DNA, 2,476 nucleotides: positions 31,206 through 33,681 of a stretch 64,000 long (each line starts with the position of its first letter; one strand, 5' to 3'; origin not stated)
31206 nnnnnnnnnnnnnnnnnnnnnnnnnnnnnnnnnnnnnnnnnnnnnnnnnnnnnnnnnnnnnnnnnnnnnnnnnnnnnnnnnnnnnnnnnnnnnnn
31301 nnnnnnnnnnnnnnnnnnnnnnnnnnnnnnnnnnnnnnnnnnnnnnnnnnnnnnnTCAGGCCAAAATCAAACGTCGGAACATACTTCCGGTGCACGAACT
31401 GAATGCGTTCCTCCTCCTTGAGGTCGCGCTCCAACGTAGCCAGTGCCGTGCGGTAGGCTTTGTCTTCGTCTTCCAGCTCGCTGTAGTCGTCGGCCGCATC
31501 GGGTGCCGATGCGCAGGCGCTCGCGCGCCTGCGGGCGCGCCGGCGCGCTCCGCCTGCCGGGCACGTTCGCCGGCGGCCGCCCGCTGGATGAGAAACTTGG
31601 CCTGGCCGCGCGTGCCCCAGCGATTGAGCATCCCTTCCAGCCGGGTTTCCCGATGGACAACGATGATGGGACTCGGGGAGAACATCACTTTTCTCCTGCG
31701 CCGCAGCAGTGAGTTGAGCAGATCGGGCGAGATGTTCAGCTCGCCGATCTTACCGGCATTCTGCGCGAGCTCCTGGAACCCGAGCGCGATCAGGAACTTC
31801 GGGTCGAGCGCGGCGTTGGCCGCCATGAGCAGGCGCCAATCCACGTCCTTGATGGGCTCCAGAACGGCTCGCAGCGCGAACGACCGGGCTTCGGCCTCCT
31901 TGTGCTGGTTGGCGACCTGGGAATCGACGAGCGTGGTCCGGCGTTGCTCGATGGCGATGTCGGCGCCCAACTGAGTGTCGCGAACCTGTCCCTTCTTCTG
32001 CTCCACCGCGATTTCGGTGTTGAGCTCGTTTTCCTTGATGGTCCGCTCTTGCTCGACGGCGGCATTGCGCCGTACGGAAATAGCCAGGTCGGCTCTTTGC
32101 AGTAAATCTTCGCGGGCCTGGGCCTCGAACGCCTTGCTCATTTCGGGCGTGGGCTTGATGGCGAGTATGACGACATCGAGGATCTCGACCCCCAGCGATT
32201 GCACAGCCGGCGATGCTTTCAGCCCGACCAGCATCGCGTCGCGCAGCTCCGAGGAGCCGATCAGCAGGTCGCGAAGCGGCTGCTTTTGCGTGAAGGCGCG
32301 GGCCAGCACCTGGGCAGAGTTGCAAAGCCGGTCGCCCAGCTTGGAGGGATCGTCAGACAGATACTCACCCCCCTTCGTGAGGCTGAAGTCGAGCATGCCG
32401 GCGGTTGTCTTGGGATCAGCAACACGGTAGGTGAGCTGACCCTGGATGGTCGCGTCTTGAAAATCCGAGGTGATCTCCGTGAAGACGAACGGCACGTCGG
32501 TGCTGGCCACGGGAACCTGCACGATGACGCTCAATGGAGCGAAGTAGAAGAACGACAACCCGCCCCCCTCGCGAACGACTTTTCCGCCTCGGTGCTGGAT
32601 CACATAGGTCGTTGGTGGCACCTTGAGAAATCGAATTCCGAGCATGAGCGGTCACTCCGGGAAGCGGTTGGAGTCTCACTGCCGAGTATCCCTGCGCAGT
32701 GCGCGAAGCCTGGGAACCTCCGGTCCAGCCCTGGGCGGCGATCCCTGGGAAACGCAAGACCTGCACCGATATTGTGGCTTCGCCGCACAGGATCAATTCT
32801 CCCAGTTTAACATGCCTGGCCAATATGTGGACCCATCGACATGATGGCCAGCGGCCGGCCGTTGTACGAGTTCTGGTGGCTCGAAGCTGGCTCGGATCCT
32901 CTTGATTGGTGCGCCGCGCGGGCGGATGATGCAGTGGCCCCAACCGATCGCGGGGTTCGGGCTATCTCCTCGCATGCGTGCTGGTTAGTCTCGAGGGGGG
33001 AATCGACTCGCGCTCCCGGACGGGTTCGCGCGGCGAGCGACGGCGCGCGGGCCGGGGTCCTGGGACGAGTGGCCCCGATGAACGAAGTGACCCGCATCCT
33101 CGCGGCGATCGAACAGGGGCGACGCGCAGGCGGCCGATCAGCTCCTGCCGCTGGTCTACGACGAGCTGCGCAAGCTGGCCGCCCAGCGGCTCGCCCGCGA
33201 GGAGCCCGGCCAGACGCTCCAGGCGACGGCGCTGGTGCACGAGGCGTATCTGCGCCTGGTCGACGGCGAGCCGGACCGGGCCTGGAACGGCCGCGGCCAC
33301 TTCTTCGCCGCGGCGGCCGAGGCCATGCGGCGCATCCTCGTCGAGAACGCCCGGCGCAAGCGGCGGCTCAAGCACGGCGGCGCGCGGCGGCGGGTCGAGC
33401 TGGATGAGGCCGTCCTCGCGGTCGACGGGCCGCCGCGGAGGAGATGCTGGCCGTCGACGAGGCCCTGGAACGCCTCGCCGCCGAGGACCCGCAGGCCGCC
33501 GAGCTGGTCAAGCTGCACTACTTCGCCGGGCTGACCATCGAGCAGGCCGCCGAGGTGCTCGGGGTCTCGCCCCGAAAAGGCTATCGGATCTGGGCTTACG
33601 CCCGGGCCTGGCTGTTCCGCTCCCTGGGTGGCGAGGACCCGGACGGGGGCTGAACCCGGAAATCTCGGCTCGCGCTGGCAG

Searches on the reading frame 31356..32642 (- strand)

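Call 65: search_protein_families(library=pfam, max_evalue=0.001, proteins=[window:31356-32642:-])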
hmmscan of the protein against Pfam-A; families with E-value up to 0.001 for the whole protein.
window:31356-32642:- (428 aa): 1 family
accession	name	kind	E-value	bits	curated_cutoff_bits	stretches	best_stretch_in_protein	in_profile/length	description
PF01145.31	Band_7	-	1.9e-14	54.6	23.6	1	7-193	2-166/176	SPFH domain / Band 7 family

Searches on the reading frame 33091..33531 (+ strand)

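Call 65: search_protein_families(library=pfam, max_evalue=0.001, proteins=[window:33091-33531:+])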
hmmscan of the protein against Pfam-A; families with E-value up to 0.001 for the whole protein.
window:33091-33531:+ (147 aa): 1 family
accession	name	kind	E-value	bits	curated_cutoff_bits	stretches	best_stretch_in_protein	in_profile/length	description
PF07638.17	Sigma70_ECF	-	1.2e-37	130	21.1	1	7-112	11-116/185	ECF sigma factor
